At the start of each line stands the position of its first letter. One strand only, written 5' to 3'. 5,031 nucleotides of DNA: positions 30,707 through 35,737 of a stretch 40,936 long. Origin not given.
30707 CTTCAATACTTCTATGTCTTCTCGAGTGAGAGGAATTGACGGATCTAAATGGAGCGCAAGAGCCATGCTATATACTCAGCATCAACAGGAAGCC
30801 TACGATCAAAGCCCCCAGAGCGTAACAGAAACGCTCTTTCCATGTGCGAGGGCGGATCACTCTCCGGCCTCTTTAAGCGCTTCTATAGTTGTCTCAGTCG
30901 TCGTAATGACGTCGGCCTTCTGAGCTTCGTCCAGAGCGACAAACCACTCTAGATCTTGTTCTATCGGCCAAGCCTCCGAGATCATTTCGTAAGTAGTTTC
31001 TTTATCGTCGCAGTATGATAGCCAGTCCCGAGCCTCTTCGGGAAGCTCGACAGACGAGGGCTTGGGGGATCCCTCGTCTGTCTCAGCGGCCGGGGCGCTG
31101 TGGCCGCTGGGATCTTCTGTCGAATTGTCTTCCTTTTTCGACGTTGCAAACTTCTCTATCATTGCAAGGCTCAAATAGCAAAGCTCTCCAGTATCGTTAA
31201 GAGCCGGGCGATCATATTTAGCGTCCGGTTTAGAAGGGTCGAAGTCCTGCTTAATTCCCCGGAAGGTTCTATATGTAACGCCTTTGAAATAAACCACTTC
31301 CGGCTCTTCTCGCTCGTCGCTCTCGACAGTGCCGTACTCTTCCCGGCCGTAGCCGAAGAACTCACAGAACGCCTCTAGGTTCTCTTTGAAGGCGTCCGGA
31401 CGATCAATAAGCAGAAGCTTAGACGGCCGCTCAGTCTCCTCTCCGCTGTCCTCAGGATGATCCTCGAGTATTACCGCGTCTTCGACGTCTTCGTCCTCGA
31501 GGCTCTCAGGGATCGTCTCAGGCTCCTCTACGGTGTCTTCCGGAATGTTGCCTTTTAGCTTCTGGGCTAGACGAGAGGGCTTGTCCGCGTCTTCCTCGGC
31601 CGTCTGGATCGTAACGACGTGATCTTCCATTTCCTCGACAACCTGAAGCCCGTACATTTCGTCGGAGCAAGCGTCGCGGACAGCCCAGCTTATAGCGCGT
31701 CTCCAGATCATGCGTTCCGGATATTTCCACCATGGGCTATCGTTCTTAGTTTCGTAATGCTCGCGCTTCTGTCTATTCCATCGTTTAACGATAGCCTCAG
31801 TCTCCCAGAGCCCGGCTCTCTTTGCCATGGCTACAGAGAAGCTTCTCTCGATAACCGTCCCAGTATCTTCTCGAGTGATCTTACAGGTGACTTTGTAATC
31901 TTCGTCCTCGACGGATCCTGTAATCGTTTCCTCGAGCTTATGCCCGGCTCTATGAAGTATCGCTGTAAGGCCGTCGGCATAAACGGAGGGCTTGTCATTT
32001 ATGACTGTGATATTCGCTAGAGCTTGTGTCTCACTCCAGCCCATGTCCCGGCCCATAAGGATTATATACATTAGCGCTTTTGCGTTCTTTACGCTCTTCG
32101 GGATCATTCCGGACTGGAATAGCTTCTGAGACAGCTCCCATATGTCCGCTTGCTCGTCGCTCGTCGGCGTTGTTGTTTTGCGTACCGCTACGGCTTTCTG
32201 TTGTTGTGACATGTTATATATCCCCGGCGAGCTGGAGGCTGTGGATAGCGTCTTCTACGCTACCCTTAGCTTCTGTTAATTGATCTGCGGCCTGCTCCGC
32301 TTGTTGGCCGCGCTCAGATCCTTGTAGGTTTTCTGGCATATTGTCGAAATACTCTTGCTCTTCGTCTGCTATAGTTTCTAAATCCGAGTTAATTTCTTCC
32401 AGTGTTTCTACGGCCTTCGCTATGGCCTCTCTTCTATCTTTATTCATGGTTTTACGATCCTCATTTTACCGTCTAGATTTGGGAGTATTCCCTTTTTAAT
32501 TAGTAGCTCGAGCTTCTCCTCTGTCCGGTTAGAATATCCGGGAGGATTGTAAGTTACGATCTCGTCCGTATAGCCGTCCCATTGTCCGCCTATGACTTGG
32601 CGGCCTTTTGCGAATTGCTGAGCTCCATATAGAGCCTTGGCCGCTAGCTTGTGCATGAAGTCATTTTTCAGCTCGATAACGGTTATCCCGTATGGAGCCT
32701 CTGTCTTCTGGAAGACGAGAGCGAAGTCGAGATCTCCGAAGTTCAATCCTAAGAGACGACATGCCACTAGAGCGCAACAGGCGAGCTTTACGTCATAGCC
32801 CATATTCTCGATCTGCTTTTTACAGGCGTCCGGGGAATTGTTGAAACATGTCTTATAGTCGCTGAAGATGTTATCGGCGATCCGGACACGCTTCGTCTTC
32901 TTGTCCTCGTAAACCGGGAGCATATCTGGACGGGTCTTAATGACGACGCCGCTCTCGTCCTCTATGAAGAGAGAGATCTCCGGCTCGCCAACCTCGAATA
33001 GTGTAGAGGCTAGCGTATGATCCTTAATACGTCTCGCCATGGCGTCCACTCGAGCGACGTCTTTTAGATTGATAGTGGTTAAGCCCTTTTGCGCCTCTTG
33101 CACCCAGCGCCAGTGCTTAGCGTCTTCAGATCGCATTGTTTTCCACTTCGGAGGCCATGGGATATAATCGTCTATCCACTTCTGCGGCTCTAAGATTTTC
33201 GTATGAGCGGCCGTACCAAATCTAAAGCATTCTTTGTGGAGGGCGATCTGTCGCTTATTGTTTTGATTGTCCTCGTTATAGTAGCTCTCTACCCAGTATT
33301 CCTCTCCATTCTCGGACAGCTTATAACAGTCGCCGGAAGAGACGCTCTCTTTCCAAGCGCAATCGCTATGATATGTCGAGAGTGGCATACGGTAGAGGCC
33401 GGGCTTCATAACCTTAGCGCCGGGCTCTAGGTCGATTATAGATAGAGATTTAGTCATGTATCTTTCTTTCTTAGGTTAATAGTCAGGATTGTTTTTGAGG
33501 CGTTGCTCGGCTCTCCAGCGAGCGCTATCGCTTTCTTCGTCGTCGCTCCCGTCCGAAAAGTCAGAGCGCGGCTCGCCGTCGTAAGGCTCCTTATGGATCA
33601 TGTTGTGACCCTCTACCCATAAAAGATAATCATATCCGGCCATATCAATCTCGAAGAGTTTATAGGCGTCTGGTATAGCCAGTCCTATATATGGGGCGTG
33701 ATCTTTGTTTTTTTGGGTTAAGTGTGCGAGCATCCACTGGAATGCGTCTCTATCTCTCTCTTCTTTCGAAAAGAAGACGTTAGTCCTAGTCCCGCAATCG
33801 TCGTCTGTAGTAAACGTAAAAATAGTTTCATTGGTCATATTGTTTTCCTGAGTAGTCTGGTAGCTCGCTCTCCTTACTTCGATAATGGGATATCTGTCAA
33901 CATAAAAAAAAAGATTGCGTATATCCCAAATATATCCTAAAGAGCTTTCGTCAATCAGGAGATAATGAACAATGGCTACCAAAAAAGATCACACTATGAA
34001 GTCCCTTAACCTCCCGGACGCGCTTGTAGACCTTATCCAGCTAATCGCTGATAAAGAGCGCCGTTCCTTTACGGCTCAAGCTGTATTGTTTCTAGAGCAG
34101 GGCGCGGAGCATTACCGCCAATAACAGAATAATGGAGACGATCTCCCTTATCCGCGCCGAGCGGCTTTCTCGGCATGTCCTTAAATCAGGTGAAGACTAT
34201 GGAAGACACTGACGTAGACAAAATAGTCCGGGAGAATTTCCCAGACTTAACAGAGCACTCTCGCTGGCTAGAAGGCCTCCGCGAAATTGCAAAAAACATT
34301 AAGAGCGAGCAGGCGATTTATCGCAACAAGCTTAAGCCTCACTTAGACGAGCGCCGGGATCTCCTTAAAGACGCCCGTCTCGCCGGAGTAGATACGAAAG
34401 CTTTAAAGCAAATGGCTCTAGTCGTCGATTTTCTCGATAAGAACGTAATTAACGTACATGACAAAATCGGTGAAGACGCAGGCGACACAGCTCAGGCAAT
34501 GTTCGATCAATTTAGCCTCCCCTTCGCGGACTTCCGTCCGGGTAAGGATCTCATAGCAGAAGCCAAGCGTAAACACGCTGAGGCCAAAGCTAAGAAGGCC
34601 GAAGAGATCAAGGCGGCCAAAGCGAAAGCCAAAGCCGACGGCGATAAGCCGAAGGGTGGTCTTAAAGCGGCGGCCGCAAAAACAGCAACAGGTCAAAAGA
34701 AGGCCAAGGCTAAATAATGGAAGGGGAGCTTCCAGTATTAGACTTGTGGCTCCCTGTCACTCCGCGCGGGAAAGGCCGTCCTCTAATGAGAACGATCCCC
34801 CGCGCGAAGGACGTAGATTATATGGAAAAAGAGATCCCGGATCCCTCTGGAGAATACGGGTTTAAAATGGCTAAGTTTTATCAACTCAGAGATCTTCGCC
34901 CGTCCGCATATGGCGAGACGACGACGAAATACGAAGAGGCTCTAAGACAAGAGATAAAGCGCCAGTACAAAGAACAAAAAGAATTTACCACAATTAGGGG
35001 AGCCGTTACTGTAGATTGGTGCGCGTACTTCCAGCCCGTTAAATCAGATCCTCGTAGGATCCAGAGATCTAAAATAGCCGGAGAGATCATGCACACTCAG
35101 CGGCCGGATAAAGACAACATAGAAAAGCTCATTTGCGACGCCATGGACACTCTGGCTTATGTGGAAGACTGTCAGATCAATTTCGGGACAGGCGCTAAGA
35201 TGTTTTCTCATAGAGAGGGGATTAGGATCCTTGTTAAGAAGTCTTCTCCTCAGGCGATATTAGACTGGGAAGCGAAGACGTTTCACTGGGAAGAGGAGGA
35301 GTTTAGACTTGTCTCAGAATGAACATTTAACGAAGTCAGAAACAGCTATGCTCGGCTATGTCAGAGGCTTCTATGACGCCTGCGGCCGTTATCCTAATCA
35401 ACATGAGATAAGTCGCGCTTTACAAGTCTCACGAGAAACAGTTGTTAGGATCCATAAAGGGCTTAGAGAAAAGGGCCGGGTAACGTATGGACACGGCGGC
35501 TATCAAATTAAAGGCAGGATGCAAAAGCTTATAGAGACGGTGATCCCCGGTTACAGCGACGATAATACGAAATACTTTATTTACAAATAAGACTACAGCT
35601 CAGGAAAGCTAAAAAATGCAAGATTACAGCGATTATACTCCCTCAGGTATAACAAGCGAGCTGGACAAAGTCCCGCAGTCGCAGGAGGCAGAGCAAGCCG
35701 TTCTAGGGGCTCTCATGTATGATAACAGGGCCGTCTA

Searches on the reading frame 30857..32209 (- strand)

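Call 14: search_protein_families(library=phrogs, proteins=[window:30857-32209:-], max_evalue=0.001)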
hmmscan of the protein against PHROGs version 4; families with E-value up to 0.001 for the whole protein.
window:30857-32209:- (450 aa): 5 families
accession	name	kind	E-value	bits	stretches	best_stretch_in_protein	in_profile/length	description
phrog_561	-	DNA, RNA and nucleotide metabolism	1.1e-22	82.1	1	24-245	306-526/633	RecT-like ssDNA annealing protein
phrog_4171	-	DNA, RNA and nucleotide metabolism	1.1e-09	39.4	1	16-260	36-275/392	RecT-like ssDNA annealing protein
phrog_10056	-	DNA, RNA and nucleotide metabolism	5.8e-05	23.6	1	155-211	146-203/302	RecT-like ssDNA annealing protein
phrog_2780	-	DNA, RNA and nucleotide metabolism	7.7e-05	23.2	1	150-231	167-249/369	RecT-like ssDNA annealing protein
phrog_2760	-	DNA, RNA and nucleotide metabolism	0.00032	21.2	1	138-214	133-210/257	RecT-like ssDNA annealing protein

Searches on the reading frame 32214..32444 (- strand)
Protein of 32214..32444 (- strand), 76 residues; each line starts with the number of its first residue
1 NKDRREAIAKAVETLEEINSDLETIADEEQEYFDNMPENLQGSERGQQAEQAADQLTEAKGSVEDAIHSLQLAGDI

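Call 14: search_protein_families(library=phrogs, proteins=[window:32214-32444:-], max_evalue=0.001)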
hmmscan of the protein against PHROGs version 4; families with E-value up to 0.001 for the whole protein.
window:32214-32444:- (76 aa): 1 family
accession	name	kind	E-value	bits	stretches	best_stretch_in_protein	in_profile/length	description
phrog_4068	-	unknown function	2.9e-22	80.3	1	1-70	2-78/89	-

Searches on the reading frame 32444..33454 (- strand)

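Call 14: search_protein_families(library=phrogs, proteins=[window:32444-33454:-], max_evalue=0.001)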
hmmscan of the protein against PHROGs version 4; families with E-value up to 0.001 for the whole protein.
window:32444-33454:- (336 aa): 1 family
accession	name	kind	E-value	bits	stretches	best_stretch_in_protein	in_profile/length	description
phrog_412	-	DNA, RNA and nucleotide metabolism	3.4e-45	156.1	1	14-314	134-412/440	exonuclease VIII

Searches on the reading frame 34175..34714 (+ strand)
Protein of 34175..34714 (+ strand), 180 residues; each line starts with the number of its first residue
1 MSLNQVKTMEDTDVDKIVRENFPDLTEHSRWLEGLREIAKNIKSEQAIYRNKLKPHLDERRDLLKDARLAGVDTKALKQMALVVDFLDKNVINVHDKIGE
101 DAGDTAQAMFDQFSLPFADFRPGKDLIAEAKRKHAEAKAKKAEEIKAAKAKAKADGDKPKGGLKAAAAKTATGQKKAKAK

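Call 14: search_protein_families(library=phrogs, proteins=[window:34175-34714:+], max_evalue=0.001)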
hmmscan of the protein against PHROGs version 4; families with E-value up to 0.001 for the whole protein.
window:34175-34714:+ (180 aa): 0 families

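Call 62: search_protein_families(library=ncbifam, proteins=[window:34175-34714:+], max_evalue=0.1)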
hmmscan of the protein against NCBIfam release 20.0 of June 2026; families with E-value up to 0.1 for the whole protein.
window:34175-34714:+ (180 aa): 1 family
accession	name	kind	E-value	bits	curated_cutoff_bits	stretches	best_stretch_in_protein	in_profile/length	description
NF051446.1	HblC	equivalog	0.052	12.4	800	1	24-172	156-306/439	hemolysin BL lytic component L2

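Call 86: search_protein_families(library=pfam, proteins=[window:34175-34714:+], max_evalue=0.1)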
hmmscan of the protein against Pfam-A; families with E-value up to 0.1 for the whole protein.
window:34175-34714:+ (180 aa): 2 families
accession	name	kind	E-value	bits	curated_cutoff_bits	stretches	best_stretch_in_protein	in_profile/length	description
PF18196.7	Cdh1_DBD_1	-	0.026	15.3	26.4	1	124-171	45-92/120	Chromodomain helicase DNA-binding domain 1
PF10568.15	Tom37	-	0.06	14.1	25.1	1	5-82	14-90/124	Outer mitochondrial membrane transport complex protein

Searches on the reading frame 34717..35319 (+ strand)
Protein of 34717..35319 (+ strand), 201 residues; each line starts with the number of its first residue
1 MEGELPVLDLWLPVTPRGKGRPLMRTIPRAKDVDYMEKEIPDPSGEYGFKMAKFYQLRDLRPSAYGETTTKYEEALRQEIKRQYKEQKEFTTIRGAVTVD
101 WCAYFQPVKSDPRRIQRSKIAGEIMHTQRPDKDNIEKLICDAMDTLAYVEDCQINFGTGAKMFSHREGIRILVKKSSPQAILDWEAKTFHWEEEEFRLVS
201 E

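Call 14: search_protein_families(library=phrogs, proteins=[window:34717-35319:+], max_evalue=0.001)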
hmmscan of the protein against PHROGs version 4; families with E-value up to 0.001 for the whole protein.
window:34717-35319:+ (201 aa): 1 family
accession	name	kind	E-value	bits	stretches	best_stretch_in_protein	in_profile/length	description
phrog_140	-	DNA, RNA and nucleotide metabolism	1.4e-18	68.3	1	10-175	41-167/219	RusA-like Holliday junction resolvase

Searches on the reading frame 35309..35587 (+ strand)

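Call 14: search_protein_families(library=phrogs, proteins=[window:35309-35587:+], max_evalue=0.001)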
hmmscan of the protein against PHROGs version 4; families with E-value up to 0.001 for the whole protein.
window:35309-35587:+ (93 aa): 1 family
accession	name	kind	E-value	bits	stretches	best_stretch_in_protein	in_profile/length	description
phrog_3502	-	unknown function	0.00028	22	1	2-60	44-103/131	-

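Call 86: search_protein_families(library=pfam, proteins=[window:35309-35587:+], max_evalue=0.1)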
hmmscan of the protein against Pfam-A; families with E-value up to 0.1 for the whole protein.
window:35309-35587:+ (93 aa): 13 families
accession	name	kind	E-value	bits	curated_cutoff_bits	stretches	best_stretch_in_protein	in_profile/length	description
PF13545.12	HTH_Crp_2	-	0.00012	22.4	27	1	30-68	24-62/70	Crp-like helix-turn-helix domain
PF13730.12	HTH_36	-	0.00057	20.1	25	1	6-56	2-53/55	Helix-turn-helix domain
PF01418.23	HTH_6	-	0.0013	19.2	28.3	1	2-56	9-62/77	Helix-turn-helix domain, rpiR family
PF25213.1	HVO_A0261_N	-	0.0018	18.6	35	1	30-67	26-63/86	HVO_A0261 N-terminal domain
PF21984.2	DnaD_N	-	0.0043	17.7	27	1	6-59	13-66/101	DnaD N-terminal domain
PF04545.22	Sigma70_r4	-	0.0054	16.7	24.1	1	30-50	22-42/50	Sigma-70, region 4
PF08279.18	HTH_11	-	0.014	15.7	25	1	32-65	19-54/55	HTH domain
PF13384.12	HTH_23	-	0.015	15.6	24.6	1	32-56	21-45/50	Homeodomain-like domain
PF13551.12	HTH_29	-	0.019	15.5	28.1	1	26-56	11-40/64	Winged helix-turn helix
PF06322.17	Phage_NinH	-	0.044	14.1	29.8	0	28-47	16-35/60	Phage NinH protein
PF12802.13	MarR_2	-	0.049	14.2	27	1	29-58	21-50/61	MarR family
PF01978.25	TrmB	-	0.07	13.4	25.6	1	32-64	26-58/68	Sugar-specific transcriptional regulator TrmB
PF08220.18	HTH_DeoR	-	0.096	12.9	21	0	33-67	19-53/57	DeoR-like helix-turn-helix domain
